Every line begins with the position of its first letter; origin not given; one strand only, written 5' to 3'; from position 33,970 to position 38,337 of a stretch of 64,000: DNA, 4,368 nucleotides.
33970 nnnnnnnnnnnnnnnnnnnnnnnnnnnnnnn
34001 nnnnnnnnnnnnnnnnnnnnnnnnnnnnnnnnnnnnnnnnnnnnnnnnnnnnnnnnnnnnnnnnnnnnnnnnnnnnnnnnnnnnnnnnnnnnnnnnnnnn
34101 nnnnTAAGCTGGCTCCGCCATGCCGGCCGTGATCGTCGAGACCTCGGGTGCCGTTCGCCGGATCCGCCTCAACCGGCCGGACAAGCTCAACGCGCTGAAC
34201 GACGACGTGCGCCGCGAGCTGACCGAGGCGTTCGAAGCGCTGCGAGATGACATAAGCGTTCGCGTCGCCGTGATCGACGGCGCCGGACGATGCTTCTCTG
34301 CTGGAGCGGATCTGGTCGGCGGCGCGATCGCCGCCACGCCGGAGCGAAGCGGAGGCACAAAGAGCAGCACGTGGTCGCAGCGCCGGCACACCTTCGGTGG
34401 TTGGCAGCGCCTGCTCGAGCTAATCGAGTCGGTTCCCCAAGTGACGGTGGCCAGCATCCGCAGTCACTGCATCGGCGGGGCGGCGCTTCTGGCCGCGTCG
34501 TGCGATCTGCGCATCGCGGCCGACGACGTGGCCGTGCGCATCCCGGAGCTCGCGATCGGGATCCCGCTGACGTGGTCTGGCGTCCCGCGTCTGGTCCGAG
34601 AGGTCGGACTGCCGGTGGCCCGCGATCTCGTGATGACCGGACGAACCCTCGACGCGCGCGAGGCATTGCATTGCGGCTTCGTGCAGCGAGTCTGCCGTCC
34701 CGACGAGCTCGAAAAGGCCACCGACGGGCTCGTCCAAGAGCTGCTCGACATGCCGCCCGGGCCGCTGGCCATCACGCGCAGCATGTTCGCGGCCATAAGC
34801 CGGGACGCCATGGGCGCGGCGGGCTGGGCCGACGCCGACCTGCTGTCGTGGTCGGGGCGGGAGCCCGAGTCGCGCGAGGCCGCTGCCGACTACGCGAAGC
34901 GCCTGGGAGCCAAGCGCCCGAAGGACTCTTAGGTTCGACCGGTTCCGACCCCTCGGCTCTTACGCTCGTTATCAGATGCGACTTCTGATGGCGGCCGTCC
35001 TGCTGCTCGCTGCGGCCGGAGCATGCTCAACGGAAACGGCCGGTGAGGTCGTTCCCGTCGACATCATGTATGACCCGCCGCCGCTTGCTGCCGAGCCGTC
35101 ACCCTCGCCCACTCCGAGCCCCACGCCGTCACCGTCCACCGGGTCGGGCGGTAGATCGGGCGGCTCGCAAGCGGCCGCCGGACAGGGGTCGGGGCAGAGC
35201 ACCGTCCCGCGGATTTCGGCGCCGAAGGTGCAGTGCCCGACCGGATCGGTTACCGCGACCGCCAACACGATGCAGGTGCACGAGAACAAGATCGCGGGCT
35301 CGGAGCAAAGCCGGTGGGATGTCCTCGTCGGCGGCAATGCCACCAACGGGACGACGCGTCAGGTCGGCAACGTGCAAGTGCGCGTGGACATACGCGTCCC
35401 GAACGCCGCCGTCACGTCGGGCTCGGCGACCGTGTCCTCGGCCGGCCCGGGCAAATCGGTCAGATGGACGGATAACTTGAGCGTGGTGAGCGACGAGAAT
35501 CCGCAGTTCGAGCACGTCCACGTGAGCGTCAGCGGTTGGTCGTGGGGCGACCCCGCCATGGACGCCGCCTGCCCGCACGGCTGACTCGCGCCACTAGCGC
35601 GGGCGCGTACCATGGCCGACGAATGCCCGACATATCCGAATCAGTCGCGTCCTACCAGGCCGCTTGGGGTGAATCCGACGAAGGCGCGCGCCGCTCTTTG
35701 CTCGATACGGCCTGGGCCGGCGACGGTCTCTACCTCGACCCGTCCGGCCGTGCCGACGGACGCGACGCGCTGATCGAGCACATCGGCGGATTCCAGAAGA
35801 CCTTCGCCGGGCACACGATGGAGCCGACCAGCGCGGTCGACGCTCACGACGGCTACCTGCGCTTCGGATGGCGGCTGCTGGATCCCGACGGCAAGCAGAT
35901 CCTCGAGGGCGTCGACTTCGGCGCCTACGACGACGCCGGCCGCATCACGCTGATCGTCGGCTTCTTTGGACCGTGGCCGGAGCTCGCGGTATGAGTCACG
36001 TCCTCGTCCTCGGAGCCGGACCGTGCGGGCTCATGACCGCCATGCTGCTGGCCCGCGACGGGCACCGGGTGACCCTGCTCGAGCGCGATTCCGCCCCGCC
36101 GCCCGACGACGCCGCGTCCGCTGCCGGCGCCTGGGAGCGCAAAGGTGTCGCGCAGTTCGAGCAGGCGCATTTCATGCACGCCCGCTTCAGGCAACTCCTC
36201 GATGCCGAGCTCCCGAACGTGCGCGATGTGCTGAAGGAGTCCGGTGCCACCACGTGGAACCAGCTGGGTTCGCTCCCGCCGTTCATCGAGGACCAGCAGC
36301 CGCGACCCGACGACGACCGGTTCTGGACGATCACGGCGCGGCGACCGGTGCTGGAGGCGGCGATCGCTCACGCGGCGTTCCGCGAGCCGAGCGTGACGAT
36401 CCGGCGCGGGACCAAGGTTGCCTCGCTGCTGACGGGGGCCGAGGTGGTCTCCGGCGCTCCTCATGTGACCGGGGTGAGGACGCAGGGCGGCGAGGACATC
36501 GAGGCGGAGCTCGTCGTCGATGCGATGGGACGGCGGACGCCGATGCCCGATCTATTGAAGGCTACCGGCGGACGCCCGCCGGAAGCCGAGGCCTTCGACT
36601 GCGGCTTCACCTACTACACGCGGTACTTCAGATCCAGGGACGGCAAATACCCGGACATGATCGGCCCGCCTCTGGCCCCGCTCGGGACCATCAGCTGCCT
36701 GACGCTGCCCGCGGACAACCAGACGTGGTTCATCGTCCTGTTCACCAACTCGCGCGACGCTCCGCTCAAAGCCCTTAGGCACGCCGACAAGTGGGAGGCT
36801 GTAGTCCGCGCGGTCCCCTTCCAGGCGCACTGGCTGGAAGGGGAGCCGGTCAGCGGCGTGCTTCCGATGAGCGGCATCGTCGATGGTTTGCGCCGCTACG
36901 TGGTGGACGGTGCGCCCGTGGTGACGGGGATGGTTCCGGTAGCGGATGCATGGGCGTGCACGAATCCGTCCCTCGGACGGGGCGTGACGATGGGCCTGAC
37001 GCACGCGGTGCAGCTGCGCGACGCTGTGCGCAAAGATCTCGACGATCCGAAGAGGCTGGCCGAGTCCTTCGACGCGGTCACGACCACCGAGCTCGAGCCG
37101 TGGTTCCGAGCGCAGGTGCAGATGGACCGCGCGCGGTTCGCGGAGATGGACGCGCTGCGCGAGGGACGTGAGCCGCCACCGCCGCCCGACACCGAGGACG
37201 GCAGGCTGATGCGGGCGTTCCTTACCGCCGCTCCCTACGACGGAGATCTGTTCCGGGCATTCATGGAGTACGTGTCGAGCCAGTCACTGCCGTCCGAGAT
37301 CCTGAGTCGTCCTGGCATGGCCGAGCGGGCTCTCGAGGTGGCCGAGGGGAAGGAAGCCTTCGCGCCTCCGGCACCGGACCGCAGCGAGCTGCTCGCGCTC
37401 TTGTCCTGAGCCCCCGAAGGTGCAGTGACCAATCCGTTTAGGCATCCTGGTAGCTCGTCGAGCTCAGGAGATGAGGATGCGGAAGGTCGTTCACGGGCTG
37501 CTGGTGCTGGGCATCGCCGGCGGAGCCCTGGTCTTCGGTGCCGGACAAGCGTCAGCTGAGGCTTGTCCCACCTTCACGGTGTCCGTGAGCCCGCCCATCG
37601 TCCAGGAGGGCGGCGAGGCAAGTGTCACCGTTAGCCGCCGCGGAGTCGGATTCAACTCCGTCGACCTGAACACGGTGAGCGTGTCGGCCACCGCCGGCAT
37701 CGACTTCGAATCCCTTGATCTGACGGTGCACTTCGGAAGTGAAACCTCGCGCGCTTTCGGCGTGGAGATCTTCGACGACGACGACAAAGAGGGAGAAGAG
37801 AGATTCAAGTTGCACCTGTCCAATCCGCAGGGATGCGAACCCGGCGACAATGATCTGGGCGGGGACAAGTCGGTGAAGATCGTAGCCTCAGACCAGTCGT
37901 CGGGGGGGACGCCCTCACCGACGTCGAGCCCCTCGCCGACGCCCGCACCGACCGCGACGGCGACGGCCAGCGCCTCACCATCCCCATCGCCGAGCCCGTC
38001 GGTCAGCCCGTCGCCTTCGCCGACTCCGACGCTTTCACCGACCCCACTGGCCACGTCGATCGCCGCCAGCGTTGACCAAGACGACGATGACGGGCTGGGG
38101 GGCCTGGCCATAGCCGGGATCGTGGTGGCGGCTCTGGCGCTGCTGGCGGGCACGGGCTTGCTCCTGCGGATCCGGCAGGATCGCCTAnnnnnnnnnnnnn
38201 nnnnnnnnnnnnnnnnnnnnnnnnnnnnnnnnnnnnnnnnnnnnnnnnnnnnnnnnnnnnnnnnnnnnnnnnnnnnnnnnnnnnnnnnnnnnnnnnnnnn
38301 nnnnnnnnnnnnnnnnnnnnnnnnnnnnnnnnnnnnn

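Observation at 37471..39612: Three tandem paralogous secreted Calx-beta proteins sharing a conserved C-terminal motif-TM-Arg tail (candidate novel sorting signal)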

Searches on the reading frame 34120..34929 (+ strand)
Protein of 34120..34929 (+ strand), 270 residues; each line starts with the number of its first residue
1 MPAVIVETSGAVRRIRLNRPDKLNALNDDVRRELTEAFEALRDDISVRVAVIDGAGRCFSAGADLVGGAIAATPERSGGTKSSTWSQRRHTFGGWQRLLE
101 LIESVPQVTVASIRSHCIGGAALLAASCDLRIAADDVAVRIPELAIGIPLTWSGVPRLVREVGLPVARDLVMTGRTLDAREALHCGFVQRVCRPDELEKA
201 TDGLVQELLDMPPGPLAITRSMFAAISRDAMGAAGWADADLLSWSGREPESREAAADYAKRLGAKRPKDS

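Call 24: search_protein_families(library=pfam, proteins=[window:34120-34929:+], max_evalue=0.001)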
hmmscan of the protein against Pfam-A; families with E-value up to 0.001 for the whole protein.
window:34120-34929:+ (270 aa): 2 families
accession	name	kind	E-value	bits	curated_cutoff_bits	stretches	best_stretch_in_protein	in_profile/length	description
PF00378.25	ECH_1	-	1.9e-40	139.2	27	1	8-261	2-243/251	Enoyl-CoA hydratase/isomerase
PF16113.10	ECH_2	-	9.1e-25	88.3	27.2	1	12-206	1-186/335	Enoyl-CoA hydratase/isomerase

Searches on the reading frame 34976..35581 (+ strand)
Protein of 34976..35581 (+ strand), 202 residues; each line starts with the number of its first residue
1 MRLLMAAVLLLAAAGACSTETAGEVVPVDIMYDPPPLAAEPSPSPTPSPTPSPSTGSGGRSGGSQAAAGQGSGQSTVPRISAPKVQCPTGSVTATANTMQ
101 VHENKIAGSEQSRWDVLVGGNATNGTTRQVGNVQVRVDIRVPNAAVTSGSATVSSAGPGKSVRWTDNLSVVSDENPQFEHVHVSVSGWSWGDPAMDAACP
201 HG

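Call 24: search_protein_families(library=pfam, proteins=[window:34976-35581:+], max_evalue=0.001)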
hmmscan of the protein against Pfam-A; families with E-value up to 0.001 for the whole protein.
window:34976-35581:+ (202 aa): 0 families

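Call 65: search_protein_families(library=pfam, proteins=[window:34976-35581:+], max_evalue=1)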
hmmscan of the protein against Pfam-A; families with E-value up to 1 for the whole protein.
window:34976-35581:+ (202 aa): 0 families

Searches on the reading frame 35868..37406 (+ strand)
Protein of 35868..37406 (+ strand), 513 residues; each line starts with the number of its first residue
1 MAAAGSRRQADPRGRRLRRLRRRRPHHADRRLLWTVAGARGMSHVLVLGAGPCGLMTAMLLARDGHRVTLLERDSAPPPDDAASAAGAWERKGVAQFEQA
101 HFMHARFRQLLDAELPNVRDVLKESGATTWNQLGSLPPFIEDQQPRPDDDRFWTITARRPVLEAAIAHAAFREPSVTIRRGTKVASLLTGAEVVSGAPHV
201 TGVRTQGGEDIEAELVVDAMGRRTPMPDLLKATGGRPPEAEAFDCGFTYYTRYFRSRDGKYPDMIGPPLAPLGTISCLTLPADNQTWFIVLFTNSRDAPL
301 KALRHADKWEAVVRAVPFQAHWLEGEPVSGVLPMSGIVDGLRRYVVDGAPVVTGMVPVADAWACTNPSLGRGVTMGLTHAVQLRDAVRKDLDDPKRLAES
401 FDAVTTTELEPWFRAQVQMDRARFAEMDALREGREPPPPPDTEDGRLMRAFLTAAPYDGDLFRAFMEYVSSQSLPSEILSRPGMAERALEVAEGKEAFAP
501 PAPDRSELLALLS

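Call 4: search_protein_families(library=pfam, proteins=[window:35868-37406:+], max_evalue=1)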
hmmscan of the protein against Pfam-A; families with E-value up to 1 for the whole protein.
window:35868-37406:+ (513 aa): 18 families
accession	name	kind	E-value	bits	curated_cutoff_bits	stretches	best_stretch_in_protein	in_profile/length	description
PF01266.30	DAO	-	7.6e-12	45.8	27.9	1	45-142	2-96/353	FAD dependent oxidoreductase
PF01494.25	FAD_binding_3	-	3.6e-11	43.3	22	2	44-77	3-36/349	FAD binding domain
PF07992.20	Pyr_redox_2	-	1.2e-07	31.9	26.1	2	43-77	143-177/291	Pyridine nucleotide-disulphide oxidoreductase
PF13450.12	NAD_binding_8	-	2e-05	25.2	21.9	1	47-75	1-29/68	NAD(P)-binding Rossmann-like domain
PF04820.20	Trp_halogenase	-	5e-05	22.8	21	2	45-77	2-38/458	Tryptophan halogenase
PF03486.20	HI0933_like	-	6e-05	23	50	1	44-75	2-33/244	HI0933-like protein Rossmann domain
PF12831.13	FAD_oxidored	-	8.1e-05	22.5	27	1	45-220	2-144/416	FAD dependent oxidoreductase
PF00890.30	FAD_binding_2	-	0.0001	22.1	20.4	1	44-76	1-33/414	FAD binding domain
PF01946.23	Thi4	-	0.00037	20.2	26.2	1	43-76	18-52/235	Thi4 family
PF00070.33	Pyr_redox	-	0.00075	20.4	22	1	44-77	1-34/82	Pyridine nucleotide-disulphide oxidoreductase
PF16912.11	Glu_dehyd_C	-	0.0052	16.7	34.9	1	44-79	33-70/211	Glucose dehydrogenase C-terminus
PF01134.28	GIDA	-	0.016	14.7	22.1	1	45-72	2-29/391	Glucose inhibited division protein A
PF02558.23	ApbA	-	0.023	14.8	22.2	1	45-74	1-30/150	Ketopantoate reductase PanE/ApbA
PF05834.18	Lycopene_cycl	-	0.037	13.5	23.4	0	45-75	2-34/380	Lycopene cyclase protein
PF02737.24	3HCDH_N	-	0.043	14.2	22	1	45-83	2-40/180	3-hydroxyacyl-CoA dehydrogenase, NAD binding domain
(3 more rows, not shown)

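Call 5: search_protein_families(library=ncbifam, proteins=[window:35868-37406:+], max_evalue=10)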
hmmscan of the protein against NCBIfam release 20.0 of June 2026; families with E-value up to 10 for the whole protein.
window:35868-37406:+ (513 aa): 112 families (the best 25 are shown)
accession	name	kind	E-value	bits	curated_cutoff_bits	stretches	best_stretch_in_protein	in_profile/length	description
NF049967.1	QhpG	equivalog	1.5e-12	47.2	240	2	45-228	1-146/423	flavin-dependent monooxygenase QhpG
NF004829.0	PRK06183.1-3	subfamily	7e-11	41.6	390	2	41-76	7-42/520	bifunctional 3-(3-hydroxy-phenyl)propionate/3-hydroxycinnamic acid hydroxylase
TIGR02032.1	GG-red-SF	subfamily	1.3e-08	34.9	158.8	1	45-231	3-156/297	geranylgeranyl reductase family protein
NF004833.1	PRK06185.1-1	subfamily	1.6e-08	33.8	488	2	45-73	5-33/403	FAD-dependent oxidoreductase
NF001933.0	PRK00711.1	subfamily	4.5e-08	32.5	383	1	44-87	2-45/429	D-amino acid dehydrogenase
NF004834.1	PRK06185.1-3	subfamily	1.2e-07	30.9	500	2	43-73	8-38/420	FAD-dependent oxidoreductase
NF004780.0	PRK06126.1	subfamily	1.5e-07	30.1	445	1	43-80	9-46/552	hypothetical protein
NF004835.0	PRK06185.1-4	equivalog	3.8e-07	29.2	601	2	43-74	11-42/411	FAD-dependent oxidoreductase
TIGR02734.1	crtI_fam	subfamily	1.1e-06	27.6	238.1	1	45-77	1-33/504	phytoene desaturase family protein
NF005691.0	PRK07494.1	equivalog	1.2e-06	27.3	459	2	42-76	8-42/404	UbiH/UbiF family hydroxylase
NF005313.0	PRK06847.1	subfamily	1.7e-06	27.3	372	2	42-75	4-37/375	hypothetical protein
TIGR03997.1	mycofact_OYE_2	equivalog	1.7e-06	26.7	793.15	1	35-77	372-414/645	mycofactocin system FadH/OYE family oxidoreductase 2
NF006002.0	PRK08132.1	subfamily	1.7e-06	26.7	416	1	41-75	24-58/552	FAD-dependent oxidoreductase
NF009410.0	PRK12771.1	subfamily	3.2e-06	26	516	1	43-75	139-171/566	NAD(P)-binding protein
NF045637.1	carotdesatCrtDProt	equivalog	3.7e-06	25.8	580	2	45-77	1-33/485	1-hydroxycarotenoid 3,4-desaturase CrtD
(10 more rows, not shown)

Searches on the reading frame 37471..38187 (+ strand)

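Call 4: search_protein_families(library=pfam, proteins=[window:37471-38187:+], max_evalue=1)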
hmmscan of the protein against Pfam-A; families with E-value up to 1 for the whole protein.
window:37471-38187:+ (239 aa): 2 families
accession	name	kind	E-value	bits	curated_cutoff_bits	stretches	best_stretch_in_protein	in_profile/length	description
PF03160.20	Calx-beta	-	2.4e-10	40.9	27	1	44-123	18-101/119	Calx-beta domain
PF05887.16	Trypan_PARP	-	0.0017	18.8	100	1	132-192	44-103/134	Procyclic acidic repetitive protein (PARP)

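Call 5: search_protein_families(library=ncbifam, proteins=[window:37471-38187:+], max_evalue=10)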
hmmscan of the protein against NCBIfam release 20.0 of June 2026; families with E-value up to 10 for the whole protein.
window:37471-38187:+ (239 aa): 9 families
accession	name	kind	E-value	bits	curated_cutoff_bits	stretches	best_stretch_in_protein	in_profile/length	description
TIGR00845.1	caca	equivalog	1.6e-07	29.5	679.85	1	43-120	406-487/921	sodium/calcium exchanger 1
NF005411.0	PRK06975.1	equivalog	0.08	11.2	414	1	161-239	277-354/660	fused uroporphyrinogen-III synthase HemD/membrane protein HemX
NF007310.0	PRK09795.1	equivalog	0.21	10.4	393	1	20-106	229-304/361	aminopeptidase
NF008084.0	PRK10819.1-5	equivalog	0.36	10.6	315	1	134-192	49-104/249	TonB system transport protein TonB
NF040983.1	BimA_second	exception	0.74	8.6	600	1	132-195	74-137/381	trimeric autotransporter actin-nucleating factor BimA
NF041057.1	Rcas_1661_fam_Se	equivalog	0.86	9.1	190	1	145-204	24-79/247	Rcas_1661 family thioredoxin-like (seleno)lipoprotein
NF011520.0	PRK14959.1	equivalog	4.8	5.5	798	1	143-200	393-451/624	DNA polymerase III subunits gamma and tau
NF037973.1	metallo_SslE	exception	5.2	4.2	3000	1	130-195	27-91/1519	lipoprotein metalloprotease SslE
TIGR00601.1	rad23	equivalog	7.1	5.7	207.3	1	143-202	82-141/381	UV excision repair protein Rad23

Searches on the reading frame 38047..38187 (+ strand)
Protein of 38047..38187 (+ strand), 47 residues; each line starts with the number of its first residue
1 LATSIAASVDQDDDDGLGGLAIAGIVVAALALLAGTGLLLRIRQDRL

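Call 8: search_protein_families(library=ncbifam, proteins=[window:38047-38187:+], max_evalue=10)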
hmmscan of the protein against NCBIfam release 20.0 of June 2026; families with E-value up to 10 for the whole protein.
seq(47 aa): 0 families
